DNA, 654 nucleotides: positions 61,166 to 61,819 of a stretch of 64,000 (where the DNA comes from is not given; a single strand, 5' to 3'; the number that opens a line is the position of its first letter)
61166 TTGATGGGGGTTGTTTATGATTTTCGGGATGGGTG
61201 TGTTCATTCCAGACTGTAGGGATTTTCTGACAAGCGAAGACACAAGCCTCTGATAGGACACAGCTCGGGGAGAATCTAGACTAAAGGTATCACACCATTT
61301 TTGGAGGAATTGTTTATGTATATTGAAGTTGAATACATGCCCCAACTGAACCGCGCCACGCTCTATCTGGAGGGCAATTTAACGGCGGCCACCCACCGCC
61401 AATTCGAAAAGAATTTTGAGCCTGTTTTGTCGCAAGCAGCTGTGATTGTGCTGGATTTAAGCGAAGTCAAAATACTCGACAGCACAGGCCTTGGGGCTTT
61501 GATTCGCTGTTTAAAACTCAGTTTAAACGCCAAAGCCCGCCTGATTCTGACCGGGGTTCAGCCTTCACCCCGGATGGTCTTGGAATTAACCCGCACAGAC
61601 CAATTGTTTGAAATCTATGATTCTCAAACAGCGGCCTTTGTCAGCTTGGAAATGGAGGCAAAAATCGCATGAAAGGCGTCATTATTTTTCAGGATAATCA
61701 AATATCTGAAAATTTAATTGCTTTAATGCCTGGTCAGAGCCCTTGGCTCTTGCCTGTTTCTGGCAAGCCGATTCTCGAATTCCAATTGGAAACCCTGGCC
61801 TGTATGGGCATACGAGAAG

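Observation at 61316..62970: STAS gene start/stop-overlapped (ATGA) with a pseudoenzyme gene and then a chain-length determinant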

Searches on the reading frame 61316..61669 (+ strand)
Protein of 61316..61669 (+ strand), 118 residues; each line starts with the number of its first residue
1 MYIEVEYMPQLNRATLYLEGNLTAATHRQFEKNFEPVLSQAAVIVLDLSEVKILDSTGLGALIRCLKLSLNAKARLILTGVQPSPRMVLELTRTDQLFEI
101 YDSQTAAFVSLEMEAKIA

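Call 3: search_protein_families(library=pfam, proteins=[window:61316-61669:+], max_evalue=0.01)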
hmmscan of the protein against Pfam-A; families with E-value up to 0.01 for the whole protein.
window:61316-61669:+ (118 aa): 2 families
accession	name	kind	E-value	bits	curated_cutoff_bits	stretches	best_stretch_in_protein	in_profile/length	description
PF01740.26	STAS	-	1.1e-15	57.8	22.6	1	14-103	11-102/106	STAS domain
PF13466.11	STAS_2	-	1.2e-12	48.2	29.2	1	17-93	2-78/80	STAS domain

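Call 5: search_protein_families(library=ncbifam, proteins=[window:61316-61669:+], max_evalue=0.1)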
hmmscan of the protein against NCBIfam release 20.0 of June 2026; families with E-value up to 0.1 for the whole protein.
window:61316-61669:+ (118 aa): 8 families
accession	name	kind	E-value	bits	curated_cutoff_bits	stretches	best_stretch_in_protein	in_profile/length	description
TIGR00377.1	ant_ant_sig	superfamily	4.3e-13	49.1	53.45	1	3-103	3-105/108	anti-sigma factor antagonist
TIGR02886.1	spore_II_AA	equivalog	8.6e-07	28.9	114.75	1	17-107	13-105/106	anti-sigma F factor antagonist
NF033618.0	mlaB_1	equivalog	4.6e-06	27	90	1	12-91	8-85/94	lipid asymmetry maintenance protein MlaB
NF008660.1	PRK11660.1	equivalog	1.1e-05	24.1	614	1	15-93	467-544/572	C4-dicarboxylic acid transporter DauA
NF045506.1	antisigant_RssC_Pseudo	equivalog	0.00014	21.7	250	1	22-109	27-113/159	anti-sigma factor antagonist RssC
NF047705.1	slr1659_superfam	superfamily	0.0039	17.5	100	1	12-80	15-88/111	slr1659 superfamily regulator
TIGR00815.1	sulP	subfamily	0.02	13.4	380.45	1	26-108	482-559/565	sulfate permease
NF052652.1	YtvA_fam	equivalog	0.051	13.1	250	1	14-95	146-227/243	YtvA family blue-light photoreceptor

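Call 21: search_solved_structures(query=window:61316-61669:+, max_evalue=0.01, show_alignments=5)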
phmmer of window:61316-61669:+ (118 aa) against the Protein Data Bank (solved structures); distinct sequences matched with E-value up to 0.01: 5.
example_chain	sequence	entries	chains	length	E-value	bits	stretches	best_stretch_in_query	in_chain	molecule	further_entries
1sbo_A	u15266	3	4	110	2.2e-09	40.6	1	5-103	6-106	Putative anti-sigma factor antagonist TM1442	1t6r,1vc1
1th8_B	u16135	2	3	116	0.0004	23.7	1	16-100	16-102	Anti-sigma F factor antagonist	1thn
4hyl_A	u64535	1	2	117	0.0006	23.2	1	18-100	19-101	Stage II sporulation protein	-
2ka5_A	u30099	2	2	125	0.00066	23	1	43-108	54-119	Putative anti-sigma factor antagonist TM_1081 | Putative anti-sigma factor antagonist TM1081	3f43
1tid_B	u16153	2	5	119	0.0012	22.3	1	16-100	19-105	Anti-sigma F factor antagonist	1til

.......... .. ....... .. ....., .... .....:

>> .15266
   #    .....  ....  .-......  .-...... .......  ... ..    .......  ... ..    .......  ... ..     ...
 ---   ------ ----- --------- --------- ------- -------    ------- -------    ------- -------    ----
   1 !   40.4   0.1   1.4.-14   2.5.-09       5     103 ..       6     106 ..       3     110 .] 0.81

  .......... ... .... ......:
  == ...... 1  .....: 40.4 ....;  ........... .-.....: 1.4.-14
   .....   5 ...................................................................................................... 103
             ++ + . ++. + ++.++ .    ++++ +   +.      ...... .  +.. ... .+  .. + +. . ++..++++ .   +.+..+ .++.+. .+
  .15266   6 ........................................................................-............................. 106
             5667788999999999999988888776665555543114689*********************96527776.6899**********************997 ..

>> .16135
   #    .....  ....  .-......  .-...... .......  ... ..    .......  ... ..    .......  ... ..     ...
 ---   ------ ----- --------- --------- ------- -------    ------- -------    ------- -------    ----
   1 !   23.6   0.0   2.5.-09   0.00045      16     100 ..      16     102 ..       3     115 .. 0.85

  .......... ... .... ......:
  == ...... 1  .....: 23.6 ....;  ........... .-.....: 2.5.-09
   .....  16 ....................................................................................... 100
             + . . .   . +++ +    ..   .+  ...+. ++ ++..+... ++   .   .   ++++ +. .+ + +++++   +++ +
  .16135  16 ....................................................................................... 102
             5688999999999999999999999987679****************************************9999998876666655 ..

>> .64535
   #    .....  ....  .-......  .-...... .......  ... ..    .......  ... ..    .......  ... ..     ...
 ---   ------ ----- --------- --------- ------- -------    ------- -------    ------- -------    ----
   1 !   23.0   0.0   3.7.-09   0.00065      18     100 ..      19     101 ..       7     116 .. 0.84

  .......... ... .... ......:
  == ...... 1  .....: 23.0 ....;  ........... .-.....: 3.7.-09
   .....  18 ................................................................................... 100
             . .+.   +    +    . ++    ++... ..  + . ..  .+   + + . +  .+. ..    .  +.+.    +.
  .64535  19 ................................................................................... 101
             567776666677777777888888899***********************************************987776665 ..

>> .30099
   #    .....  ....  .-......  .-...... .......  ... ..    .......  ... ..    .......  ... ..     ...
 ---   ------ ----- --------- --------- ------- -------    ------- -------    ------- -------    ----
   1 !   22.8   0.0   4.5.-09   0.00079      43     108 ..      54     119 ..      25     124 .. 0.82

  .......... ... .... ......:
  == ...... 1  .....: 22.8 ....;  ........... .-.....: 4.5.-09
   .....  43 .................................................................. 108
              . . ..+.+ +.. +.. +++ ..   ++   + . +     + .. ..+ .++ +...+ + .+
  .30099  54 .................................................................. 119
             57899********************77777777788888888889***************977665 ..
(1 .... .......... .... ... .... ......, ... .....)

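Call 73: find_homologous_proteins(query=A8, max_evalue=1e-8)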
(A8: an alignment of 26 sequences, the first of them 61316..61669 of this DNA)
Query A8 (26 sequences) (118 aa, profile of the alignment): 2179 proteins with E <= 1e-8 among 3278 candidates; the best 120 are listed.
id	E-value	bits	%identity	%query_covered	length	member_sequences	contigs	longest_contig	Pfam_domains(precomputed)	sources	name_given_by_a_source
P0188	7.9e-43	163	38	81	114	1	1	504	PF01740.27,PF13466.13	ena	-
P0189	1.5e-42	162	34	95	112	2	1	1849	PF01740.27,PF13466.13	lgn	-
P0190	1.6e-42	162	31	92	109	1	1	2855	PF01740.27,PF13466.13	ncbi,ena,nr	ncbi:MAG: STAS domain-containing protein [Candidatus Cloacimonetes bacterium]|nr:STAS domain-contain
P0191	1.6e-42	162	36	95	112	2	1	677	PF01740.27,PF13466.13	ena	-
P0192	1.9e-42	161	34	89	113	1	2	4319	PF01740.27,PF13466.13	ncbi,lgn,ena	-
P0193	3.5e-42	161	35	95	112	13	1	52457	PF01740.27,PF13466.13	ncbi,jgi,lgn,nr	ncbi:STAS domain-containing protein [bacterium]|nr:STAS domain-containing protein [bacterium]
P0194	3.8e-42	160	34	95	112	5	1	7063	PF01740.27,PF13466.13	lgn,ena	-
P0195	4.6e-42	160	31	86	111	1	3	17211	PF01740.27,PF13466.13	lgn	-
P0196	4.9e-42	160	32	94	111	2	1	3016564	PF01740.27,PF13466.13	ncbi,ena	-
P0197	5.9e-42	160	34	95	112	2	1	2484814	PF01740.27,PF13466.13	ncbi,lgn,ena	-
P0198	7.1e-42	160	32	95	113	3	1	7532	PF01740.27,PF13466.13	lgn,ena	-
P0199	1.2e-41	159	34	95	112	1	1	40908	PF01740.27,PF13466.13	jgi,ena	-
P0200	1.3e-41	159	38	82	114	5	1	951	PF01740.27,PF13466.13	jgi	-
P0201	1.4e-41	159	31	95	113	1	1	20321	PF01740.27,PF13466.13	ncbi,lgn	-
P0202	1.5e-41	159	33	93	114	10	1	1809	PF01740.27,PF13466.13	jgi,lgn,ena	-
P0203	3.3e-41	157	32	81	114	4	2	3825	PF01740.27,PF13466.13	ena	-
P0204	3.6e-41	157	39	92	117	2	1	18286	PF01740.27,PF13466.13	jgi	-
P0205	4.7e-41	157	34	82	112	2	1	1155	PF01740.27,PF13466.13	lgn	-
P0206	5.4e-41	157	36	86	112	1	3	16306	PF01740.27,PF13466.13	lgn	-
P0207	6.0e-41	157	31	95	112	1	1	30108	PF01740.27,PF13466.13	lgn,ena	-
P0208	7.0e-41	156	34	93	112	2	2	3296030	PF01740.27,PF13466.13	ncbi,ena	-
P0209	8.8e-41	156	33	81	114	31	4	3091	PF01740.27,PF13466.13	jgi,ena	-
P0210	9.7e-41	156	34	82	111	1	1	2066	PF01740.27,PF13466.13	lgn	-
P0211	9.8e-41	156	30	95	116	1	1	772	PF01740.27,PF13466.13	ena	-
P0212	1.2e-40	156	38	75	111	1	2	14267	PF01740.27,PF13466.13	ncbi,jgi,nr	ncbi:MAG: STAS domain-containing protein [Candidatus Delongbacteria bacterium]|jgi:anti-sigma B fact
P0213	1.4e-40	155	37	84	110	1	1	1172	PF01740.27,PF13466.13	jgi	-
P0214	1.5e-40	155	37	92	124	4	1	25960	PF01740.27,PF13466.13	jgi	-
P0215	1.5e-40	155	33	93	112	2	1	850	PF01740.27,PF13466.13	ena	-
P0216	1.7e-40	155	29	95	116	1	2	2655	PF01740.27,PF13466.13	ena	-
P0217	1.8e-40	155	30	95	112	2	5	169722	PF01740.27,PF13466.13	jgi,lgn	jgi:anti-sigma B factor antagonist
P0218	1.8e-40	155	28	95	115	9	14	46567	PF01740.27,PF13466.13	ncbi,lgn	-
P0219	1.9e-40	155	33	81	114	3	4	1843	PF01740.27,PF13466.13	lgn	-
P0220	2.0e-40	155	39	85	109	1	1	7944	PF01740.27,PF13466.13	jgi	-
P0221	2.2e-40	155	38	75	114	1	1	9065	PF01740.27,PF13466.13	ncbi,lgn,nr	ncbi:MAG: STAS domain-containing protein [Candidatus Cloacimonadota bacterium]|nr:STAS domain-contai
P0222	2.2e-40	155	37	82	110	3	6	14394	PF01740.27,PF13466.13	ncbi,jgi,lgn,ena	-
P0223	2.4e-40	155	37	85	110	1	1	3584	PF01740.27,PF13466.13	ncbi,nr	ncbi:MAG: STAS domain-containing protein [Victivallales bacterium]|nr:STAS domain-containing protein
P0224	2.5e-40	155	32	92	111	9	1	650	PF01740.27,PF13466.13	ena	-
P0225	2.6e-40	155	33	95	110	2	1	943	PF01740.27,PF13466.13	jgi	jgi:anti-sigma B factor antagonist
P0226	2.7e-40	155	32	78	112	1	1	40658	PF01740.27,PF13466.13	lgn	-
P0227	2.8e-40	154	29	93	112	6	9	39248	PF01740.27,PF13466.13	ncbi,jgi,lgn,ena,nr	ncbi:MAG: anti-sigma factor antagonist [Candidatus Cloacimonadota bacterium]|nr:MAG: anti-sigma fact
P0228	3.3e-40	154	32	93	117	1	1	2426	PF01740.27,PF13466.13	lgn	-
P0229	3.3e-40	154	33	91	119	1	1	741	PF01740.27,PF13466.13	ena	-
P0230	3.5e-40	154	31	93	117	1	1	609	PF01740.27,PF13466.13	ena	-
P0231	3.9e-40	154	30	95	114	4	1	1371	PF01740.27,PF13466.13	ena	-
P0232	3.9e-40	154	37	86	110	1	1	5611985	PF01740.27,PF13466.13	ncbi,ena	-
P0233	4.0e-40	154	37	85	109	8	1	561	PF01740.27,PF13466.13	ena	-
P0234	4.8e-40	154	28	98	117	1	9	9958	PF01740.27,PF13466.13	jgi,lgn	-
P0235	4.8e-40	154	34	87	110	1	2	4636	PF01740.27,PF13466.13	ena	-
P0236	4.9e-40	154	33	84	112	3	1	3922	PF01740.27,PF13466.13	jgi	jgi:anti-sigma B factor antagonist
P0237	5.3e-40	154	37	76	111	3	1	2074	PF01740.27,PF13466.13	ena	-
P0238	5.6e-40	153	32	82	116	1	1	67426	PF01740.27,PF13466.13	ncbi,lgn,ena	-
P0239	5.7e-40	153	33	97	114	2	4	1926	PF01740.27,PF13466.13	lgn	-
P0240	5.9e-40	153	32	93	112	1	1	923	PF01740.27,PF13466.13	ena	-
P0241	5.9e-40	153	38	80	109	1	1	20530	PF01740.27,PF13466.13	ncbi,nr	ncbi:MAG: STAS domain-containing protein [Victivallaceae bacterium]|nr:STAS domain-containing protei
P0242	6.0e-40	153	32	89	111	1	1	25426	PF01740.27,PF13466.13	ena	-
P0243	6.6e-40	153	32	92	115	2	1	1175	PF01740.27,PF13466.13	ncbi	-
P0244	6.8e-40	153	40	75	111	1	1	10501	PF01740.27,PF13466.13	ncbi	-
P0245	6.9e-40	153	36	80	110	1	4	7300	PF01740.27,PF13466.13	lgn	-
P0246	7.2e-40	153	28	95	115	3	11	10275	PF01740.27,PF13466.13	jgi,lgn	jgi:anti-sigma B factor antagonist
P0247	7.5e-40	153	30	95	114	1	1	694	PF01740.27,PF13466.13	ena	-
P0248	7.6e-40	153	42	77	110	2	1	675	PF01740.27,PF13466.13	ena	-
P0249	8.2e-40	153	36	76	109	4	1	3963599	PF01740.27,PF13466.13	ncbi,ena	-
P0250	8.3e-40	153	33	92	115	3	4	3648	PF01740.27,PF13466.13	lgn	-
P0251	1.0e-39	153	36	76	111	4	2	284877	PF01740.27,PF13466.13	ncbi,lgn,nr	ncbi:MAG: STAS domain-containing protein [Victivallaceae bacterium]|nr:STAS domain-containing protei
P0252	1.1e-39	153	29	93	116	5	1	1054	PF01740.27,PF13466.13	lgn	-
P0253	1.1e-39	153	29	95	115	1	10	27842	PF01740.27,PF13466.13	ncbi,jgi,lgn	jgi:anti-sigma B factor antagonist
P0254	1.1e-39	152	31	93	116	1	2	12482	PF01740.27,PF13466.13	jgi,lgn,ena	-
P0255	1.2e-39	152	33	89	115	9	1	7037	PF01740.27,PF13466.13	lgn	-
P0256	1.4e-39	152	39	80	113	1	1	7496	PF01740.27,PF13466.13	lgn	-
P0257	1.4e-39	152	34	92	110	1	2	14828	PF01740.27,PF13466.13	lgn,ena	-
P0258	1.5e-39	152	38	76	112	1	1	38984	PF01740.27,PF13466.13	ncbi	-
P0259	1.6e-39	152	37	92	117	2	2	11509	PF01740.27,PF13466.13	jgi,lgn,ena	-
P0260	1.7e-39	152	27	97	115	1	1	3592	PF01740.27,PF13466.13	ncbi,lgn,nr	ncbi:MAG: STAS domain-containing protein [Candidatus Cloacimonetes bacterium]|nr:STAS domain-contain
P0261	1.8e-39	152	33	81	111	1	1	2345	PF01740.27,PF13466.13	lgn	-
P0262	1.8e-39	152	33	92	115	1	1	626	PF01740.27,PF13466.13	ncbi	-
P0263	1.9e-39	152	28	92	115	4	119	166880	PF01740.27,PF13466.13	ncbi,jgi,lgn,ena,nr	ncbi:MAG: STAS domain-containing protein [Candidatus Cloacimonadales bacterium]|jgi:anti-sigma B fac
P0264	1.9e-39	152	28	92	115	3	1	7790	PF01740.27,PF13466.13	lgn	-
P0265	2.0e-39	152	33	95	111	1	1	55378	PF01740.27,PF13466.13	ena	-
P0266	2.0e-39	152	34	80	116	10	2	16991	PF01740.27,PF13466.13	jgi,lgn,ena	jgi:anti-sigma B factor antagonist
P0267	2.3e-39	152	32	84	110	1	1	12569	PF01740.27,PF13466.13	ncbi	-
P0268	2.8e-39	151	31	87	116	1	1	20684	PF01740.27,PF13466.13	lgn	-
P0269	3.1e-39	151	30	95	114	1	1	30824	PF01740.27,PF13466.13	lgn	-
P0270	3.1e-39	151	33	83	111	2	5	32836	PF01740.27,PF13466.13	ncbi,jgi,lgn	jgi:anti-sigma B factor antagonist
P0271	3.3e-39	151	31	92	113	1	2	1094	PF01740.27,PF13466.13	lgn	-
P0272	3.4e-39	151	36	76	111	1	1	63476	PF01740.27,PF13466.13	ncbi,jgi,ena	-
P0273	3.8e-39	151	33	86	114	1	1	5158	PF01740.27,PF13466.13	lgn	-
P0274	4.0e-39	151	29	93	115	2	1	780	PF01740.27,PF13466.13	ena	-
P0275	4.1e-39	151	40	83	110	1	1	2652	PF01740.27,PF13466.13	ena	-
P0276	4.1e-39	151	27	95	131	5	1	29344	PF01740.27,PF13466.13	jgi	-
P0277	4.1e-39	151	34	81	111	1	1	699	PF01740.27,PF13466.13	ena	-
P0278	4.3e-39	151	34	80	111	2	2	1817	PF01740.27,PF13466.13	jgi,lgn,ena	-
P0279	4.4e-39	151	29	95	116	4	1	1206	PF01740.27,PF13466.13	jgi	jgi:anti-sigma B factor antagonist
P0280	4.6e-39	151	34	89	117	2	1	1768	PF01740.27,PF13466.13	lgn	-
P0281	6.2e-39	150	34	82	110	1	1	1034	PF01740.27,PF13466.13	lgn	-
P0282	6.2e-39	150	33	82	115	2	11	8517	PF01740.27,PF13466.13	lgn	-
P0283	6.2e-39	150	35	82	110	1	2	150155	PF01740.27,PF13466.13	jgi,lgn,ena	-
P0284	6.4e-39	150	33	87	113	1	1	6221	PF01740.27,PF13466.13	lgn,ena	-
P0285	7.1e-39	150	34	81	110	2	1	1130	PF01740.27,PF13466.13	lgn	-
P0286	7.1e-39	150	34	95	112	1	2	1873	PF01740.27,PF13466.13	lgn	-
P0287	7.4e-39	150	38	77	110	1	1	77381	PF01740.27,PF13466.13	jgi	-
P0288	7.6e-39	150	34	86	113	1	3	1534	PF01740.27,PF13466.13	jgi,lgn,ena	-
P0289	7.9e-39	150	34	87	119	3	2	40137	PF01740.27,PF13466.13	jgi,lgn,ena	-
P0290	8.3e-39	150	30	95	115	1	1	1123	PF01740.27,PF13466.13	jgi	-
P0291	8.5e-39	150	32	89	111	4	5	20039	PF01740.27,PF13466.13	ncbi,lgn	-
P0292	8.9e-39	150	27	94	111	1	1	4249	PF01740.27,PF13466.13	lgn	-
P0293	9.3e-39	150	33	79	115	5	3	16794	PF01740.27,PF13466.13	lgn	-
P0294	9.8e-39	149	35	84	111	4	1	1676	PF01740.27,PF13466.13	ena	-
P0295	1.0e-38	149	33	98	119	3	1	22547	PF01740.27,PF13466.13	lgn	-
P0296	1.0e-38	149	41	76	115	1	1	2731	PF01740.27,PF13466.13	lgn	-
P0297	1.0e-38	149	35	80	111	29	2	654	PF01740.27,PF13466.13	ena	-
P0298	1.1e-38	149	38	74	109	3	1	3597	PF01740.27,PF13466.13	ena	-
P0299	1.2e-38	149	34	78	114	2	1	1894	PF01740.27,PF13466.13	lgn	-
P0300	1.2e-38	149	36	78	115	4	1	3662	PF01740.27,PF13466.13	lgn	-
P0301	1.3e-38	149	33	76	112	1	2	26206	PF01740.27,PF13466.13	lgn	-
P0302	1.3e-38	149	32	95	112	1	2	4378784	PF01740.27,PF13466.13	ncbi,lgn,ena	-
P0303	1.3e-38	149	30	86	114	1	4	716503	PF01740.27,PF13466.13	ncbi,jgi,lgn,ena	-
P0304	1.4e-38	149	33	89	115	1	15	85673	PF01740.27,PF13466.13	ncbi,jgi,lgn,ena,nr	ncbi:MAG: STAS domain-containing protein [Candidatus Cloacimonetes bacterium]|jgi:anti-sigma B facto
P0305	1.4e-38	149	34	87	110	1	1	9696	PF01740.27,PF13466.13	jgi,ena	jgi:anti-sigma B factor antagonist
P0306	1.7e-38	149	28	95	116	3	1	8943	PF01740.27,PF13466.13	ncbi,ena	-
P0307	1.7e-38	149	33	81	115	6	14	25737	PF01740.27,PF13466.13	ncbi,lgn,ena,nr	ncbi:MAG: STAS domain-containing protein [Victivallaceae bacterium]|nr:STAS domain-containing protei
